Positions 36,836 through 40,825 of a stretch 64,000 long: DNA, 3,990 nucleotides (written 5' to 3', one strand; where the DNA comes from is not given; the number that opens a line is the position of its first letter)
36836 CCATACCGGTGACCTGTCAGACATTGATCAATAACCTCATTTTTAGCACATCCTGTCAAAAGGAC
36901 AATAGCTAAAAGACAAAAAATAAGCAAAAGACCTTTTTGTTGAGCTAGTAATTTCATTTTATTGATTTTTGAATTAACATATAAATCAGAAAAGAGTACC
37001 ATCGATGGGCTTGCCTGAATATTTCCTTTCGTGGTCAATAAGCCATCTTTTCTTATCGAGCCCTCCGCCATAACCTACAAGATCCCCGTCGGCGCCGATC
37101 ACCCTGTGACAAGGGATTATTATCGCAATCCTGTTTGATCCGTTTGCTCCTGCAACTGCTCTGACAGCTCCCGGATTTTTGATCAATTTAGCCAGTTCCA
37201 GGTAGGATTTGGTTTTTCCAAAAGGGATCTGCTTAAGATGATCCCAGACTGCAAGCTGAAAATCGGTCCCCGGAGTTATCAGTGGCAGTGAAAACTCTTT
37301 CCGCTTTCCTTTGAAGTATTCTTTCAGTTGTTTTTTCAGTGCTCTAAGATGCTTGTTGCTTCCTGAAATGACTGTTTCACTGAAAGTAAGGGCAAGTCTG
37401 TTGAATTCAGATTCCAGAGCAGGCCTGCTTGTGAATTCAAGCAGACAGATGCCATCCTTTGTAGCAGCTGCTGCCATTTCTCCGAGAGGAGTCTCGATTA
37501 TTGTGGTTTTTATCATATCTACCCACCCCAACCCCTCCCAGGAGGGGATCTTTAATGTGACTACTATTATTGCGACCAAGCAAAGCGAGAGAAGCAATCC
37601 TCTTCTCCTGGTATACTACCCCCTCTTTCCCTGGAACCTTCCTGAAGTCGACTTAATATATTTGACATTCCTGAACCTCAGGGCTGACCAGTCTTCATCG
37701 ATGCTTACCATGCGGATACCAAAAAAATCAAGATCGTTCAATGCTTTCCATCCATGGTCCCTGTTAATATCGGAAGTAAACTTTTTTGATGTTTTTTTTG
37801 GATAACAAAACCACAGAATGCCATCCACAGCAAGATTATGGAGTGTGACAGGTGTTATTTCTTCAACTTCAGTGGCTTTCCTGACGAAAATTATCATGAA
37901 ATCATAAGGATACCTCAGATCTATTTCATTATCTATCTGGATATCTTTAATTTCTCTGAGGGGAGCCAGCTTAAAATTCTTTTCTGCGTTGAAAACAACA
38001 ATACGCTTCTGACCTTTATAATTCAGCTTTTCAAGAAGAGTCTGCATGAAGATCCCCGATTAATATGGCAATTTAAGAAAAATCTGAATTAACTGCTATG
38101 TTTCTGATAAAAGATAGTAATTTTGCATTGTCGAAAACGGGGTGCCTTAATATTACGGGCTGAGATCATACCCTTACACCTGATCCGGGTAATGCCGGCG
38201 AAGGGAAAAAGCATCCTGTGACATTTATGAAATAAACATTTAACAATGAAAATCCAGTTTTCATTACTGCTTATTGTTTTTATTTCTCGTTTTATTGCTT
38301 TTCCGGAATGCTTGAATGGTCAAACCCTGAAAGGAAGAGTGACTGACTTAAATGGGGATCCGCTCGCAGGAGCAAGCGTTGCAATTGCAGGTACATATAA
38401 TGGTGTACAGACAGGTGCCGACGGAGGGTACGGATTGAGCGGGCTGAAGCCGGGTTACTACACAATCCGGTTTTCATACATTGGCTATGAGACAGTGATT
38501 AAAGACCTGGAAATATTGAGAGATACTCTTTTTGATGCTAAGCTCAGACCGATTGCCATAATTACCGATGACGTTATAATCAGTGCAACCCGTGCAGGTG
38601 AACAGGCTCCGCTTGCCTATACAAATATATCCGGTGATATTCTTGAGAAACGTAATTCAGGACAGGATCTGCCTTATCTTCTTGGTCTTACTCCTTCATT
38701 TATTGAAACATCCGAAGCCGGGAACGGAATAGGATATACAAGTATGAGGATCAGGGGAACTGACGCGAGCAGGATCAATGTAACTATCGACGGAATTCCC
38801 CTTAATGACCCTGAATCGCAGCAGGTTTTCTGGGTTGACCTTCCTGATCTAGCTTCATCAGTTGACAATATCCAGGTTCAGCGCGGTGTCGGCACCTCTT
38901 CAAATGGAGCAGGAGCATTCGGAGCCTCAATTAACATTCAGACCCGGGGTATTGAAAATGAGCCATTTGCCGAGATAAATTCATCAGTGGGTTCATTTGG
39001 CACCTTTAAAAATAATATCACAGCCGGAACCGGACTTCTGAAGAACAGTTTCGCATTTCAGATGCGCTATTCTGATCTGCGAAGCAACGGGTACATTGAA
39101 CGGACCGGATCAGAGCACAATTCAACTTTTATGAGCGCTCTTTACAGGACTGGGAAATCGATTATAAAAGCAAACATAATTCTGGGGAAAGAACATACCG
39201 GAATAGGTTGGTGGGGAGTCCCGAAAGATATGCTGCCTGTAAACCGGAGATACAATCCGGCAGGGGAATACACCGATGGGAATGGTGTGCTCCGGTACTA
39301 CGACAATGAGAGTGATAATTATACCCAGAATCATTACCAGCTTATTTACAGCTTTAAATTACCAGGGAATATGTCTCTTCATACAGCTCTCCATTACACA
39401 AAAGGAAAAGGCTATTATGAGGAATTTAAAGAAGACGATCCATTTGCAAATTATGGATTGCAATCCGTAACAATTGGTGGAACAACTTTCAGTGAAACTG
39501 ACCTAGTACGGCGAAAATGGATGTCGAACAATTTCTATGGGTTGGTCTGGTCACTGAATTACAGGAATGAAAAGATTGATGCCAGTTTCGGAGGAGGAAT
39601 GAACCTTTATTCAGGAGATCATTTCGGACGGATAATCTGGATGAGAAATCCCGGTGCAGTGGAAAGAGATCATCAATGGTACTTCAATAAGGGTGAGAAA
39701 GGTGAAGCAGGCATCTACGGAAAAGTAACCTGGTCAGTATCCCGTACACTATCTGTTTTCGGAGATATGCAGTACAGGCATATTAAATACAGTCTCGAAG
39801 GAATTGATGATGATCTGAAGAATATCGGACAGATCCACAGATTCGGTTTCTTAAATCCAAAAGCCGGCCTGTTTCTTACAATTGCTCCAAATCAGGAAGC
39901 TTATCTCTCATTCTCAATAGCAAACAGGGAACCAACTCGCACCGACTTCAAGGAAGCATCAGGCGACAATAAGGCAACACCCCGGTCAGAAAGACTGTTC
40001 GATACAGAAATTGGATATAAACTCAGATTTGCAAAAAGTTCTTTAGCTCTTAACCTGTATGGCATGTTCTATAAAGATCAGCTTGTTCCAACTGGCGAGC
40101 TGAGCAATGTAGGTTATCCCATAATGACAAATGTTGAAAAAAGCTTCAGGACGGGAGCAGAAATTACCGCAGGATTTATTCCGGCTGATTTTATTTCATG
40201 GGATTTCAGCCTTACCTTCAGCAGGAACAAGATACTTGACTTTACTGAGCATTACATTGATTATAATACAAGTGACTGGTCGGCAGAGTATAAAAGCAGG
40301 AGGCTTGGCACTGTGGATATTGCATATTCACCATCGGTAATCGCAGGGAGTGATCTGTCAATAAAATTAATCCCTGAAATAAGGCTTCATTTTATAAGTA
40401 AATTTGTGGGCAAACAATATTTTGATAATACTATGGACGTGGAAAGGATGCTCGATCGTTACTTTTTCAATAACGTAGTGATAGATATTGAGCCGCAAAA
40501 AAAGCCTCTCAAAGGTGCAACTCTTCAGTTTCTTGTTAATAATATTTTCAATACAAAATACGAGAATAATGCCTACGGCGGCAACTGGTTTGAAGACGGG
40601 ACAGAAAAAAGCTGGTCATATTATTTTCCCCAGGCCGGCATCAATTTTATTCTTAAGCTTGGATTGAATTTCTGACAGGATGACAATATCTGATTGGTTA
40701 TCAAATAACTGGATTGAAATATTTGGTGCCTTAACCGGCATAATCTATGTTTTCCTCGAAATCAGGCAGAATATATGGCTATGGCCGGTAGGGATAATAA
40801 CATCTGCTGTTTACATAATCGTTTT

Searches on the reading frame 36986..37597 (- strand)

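Call 82: search_protein_families(library=pfam, proteins=[window:36986-37597:-], max_evalue=0.001)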
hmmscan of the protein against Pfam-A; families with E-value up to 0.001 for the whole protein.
window:36986-37597:- (203 aa): 2 families
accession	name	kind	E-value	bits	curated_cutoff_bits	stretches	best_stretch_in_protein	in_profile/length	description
PF01035.26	DNA_binding_1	-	1.5e-32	111.7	27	1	112-191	1-80/81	6-O-methylguanine DNA methyltransferase, DNA binding domain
PF02870.21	Methyltransf_1N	-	3.3e-10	40.8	21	1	30-106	2-69/71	6-O-methylguanine DNA methyltransferase, ribonuclease-like domain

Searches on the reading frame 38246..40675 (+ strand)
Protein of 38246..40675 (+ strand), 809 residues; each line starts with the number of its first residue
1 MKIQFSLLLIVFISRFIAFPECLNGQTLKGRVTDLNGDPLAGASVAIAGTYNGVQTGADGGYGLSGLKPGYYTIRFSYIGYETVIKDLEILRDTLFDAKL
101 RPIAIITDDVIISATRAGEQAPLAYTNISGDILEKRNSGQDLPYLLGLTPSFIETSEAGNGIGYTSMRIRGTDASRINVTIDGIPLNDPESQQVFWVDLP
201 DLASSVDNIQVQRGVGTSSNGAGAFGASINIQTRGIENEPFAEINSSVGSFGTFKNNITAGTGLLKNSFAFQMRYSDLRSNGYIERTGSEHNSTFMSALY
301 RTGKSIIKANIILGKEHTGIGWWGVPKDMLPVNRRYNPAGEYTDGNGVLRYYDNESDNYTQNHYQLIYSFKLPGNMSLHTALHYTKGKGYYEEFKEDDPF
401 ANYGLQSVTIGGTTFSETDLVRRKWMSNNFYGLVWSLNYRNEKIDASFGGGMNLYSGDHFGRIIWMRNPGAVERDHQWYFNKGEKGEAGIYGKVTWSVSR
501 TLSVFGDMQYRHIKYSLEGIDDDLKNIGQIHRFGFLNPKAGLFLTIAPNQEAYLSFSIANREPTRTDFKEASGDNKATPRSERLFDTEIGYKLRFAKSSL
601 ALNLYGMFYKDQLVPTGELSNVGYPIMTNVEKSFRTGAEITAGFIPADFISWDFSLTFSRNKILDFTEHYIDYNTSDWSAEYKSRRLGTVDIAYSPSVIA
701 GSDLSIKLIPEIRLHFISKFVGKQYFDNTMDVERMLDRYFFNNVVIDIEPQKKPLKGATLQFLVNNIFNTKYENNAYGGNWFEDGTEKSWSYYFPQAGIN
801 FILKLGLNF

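Call 82: search_protein_families(library=pfam, proteins=[window:38246-40675:+], max_evalue=0.001)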
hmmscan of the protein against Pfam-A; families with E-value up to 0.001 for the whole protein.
window:38246-40675:+ (809 aa): 3 families
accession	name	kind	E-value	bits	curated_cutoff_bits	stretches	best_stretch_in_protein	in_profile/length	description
PF13620.12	CarboxypepD_reg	-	1.1e-15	58.2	32.3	1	27-88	1-67/82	Carboxypeptidase regulatory-like domain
PF13715.12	CarbopepD_reg_2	-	7.9e-15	55.1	32.2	1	28-94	1-68/88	CarboxypepD_reg-like domain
PF07715.20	Plug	-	1.8e-11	44.9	23.9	1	120-227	4-106/107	TonB-dependent Receptor Plug Domain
